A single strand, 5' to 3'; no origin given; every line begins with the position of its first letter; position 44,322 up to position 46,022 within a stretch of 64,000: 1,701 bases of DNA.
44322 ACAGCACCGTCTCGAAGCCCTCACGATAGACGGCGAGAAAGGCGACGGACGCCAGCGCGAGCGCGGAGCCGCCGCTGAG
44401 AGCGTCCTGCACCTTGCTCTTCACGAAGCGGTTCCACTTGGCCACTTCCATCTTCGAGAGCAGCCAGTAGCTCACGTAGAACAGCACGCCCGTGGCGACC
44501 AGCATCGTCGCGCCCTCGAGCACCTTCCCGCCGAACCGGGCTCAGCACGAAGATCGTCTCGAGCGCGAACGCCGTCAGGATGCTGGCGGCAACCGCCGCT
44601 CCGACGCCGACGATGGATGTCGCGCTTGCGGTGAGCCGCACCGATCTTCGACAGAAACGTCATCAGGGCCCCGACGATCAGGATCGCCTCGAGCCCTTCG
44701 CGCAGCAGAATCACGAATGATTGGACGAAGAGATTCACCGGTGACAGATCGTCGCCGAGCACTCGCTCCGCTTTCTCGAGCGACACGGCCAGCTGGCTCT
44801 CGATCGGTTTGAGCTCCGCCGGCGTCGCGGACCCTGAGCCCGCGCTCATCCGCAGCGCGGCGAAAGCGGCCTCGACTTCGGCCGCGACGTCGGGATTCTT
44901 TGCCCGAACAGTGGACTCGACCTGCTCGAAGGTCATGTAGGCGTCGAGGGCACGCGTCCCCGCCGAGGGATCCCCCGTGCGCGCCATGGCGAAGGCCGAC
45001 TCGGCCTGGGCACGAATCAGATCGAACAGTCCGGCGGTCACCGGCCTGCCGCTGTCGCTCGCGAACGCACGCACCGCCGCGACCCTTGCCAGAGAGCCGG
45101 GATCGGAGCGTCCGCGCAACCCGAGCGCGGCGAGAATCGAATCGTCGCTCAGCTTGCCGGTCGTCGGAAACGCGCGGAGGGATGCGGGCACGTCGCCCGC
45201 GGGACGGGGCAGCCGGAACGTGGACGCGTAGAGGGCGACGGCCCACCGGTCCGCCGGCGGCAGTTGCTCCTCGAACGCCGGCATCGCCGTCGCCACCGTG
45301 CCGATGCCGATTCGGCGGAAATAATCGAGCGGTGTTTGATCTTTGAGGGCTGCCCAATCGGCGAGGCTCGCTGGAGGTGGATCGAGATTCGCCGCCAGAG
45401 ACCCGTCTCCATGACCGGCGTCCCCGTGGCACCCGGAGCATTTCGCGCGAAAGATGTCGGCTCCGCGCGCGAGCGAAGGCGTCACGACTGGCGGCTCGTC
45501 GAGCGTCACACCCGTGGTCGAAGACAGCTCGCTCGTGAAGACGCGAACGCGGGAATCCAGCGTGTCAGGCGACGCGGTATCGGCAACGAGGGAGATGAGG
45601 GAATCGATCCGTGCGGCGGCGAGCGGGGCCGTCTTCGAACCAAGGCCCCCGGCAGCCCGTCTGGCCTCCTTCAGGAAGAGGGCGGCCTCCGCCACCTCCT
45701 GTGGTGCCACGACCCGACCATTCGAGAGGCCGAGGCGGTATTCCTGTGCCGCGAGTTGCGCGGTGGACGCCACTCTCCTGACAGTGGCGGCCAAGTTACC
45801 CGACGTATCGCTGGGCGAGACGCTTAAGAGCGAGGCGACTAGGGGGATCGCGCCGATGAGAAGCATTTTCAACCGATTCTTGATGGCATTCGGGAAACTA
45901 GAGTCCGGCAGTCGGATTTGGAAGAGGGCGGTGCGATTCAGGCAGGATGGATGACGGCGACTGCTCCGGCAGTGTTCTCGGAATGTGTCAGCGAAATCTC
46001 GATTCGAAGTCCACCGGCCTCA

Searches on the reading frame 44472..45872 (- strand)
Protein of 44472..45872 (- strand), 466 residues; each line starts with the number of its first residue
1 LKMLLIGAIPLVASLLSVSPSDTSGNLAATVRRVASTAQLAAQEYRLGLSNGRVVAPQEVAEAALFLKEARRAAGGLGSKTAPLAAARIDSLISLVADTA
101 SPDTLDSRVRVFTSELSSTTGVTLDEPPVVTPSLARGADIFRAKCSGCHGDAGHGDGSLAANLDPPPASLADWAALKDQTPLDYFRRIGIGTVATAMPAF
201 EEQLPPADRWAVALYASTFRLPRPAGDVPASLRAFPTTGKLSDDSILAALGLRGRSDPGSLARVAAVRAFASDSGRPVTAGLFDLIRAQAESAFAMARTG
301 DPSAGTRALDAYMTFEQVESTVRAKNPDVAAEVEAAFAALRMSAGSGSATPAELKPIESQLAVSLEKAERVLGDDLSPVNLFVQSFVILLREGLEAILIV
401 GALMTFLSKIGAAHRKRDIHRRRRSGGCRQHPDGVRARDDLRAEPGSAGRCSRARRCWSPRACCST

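Call 39: search_protein_families(library=pfam, proteins=[window:44472-45872:-])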
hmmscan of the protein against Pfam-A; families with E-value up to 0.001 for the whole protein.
window:44472-45872:- (466 aa): 3 families
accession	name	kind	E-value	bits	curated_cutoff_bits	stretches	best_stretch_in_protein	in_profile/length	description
PF13442.11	Cytochrome_CBB3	-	1e-10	42.2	27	1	134-215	3-67/68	Cytochrome C oxidase, cbb3-type, subunit III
PF00034.26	Cytochrom_C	-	7.2e-07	30.9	21.3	1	135-215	2-85/90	Cytochrome c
PF03239.20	FTR1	-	1.2e-05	25.3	25.3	1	380-409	122-151/284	Iron permease FTR1 family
